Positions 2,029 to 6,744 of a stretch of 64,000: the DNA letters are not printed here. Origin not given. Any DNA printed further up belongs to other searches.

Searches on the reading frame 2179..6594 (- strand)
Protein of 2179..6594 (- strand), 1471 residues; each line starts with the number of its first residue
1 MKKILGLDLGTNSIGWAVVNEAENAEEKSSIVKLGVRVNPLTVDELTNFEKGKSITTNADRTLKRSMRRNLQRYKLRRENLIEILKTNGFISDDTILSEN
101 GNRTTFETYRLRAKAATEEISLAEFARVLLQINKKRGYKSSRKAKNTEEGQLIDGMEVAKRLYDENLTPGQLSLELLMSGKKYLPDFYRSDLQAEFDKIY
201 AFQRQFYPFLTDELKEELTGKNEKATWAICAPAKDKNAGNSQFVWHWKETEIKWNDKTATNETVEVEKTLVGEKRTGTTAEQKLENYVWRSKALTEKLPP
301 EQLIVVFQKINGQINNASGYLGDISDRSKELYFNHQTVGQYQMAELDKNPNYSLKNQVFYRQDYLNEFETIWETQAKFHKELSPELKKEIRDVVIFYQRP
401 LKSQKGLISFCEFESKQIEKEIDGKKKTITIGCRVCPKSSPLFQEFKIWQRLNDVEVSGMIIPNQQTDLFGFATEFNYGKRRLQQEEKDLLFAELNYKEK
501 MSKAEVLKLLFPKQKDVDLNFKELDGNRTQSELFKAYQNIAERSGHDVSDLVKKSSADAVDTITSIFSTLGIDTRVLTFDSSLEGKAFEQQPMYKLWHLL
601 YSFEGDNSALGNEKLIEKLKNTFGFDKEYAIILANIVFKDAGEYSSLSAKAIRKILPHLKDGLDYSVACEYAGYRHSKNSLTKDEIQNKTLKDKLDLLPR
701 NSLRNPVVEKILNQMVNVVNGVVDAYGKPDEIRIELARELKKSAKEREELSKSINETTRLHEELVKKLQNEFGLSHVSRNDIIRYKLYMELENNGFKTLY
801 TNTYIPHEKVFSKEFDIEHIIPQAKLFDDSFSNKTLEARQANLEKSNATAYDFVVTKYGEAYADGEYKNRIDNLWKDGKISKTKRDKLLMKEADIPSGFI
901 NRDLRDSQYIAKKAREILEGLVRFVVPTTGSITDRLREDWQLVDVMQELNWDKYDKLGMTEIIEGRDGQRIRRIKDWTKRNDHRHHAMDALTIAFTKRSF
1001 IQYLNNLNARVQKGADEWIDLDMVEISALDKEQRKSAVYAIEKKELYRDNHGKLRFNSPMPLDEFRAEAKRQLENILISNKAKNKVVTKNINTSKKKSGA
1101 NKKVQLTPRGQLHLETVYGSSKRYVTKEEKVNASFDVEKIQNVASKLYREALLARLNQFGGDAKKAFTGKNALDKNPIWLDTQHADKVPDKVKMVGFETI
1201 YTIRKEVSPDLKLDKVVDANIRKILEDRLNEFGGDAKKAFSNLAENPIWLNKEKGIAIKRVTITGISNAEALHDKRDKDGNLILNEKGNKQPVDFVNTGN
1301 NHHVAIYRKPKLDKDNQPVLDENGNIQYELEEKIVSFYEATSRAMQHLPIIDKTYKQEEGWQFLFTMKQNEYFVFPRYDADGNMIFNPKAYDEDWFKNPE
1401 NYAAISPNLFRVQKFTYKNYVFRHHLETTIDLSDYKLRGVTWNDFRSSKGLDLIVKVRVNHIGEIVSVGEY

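Call 51: search_protein_families(library=pfam, proteins=[window:2179-6594:-], max_evalue=0.001)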
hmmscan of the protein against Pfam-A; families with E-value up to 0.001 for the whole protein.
window:2179-6594:- (1471 aa): 2 families
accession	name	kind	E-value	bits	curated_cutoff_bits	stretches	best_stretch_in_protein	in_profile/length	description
PF18541.7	RuvC_III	-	3.1e-54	184.1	26.2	1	894-1087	1-179/179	RuvC endonuclease subdomain 3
PF13395.12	HNH_4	-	6.7e-16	58.4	22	1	799-851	2-54/54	HNH endonuclease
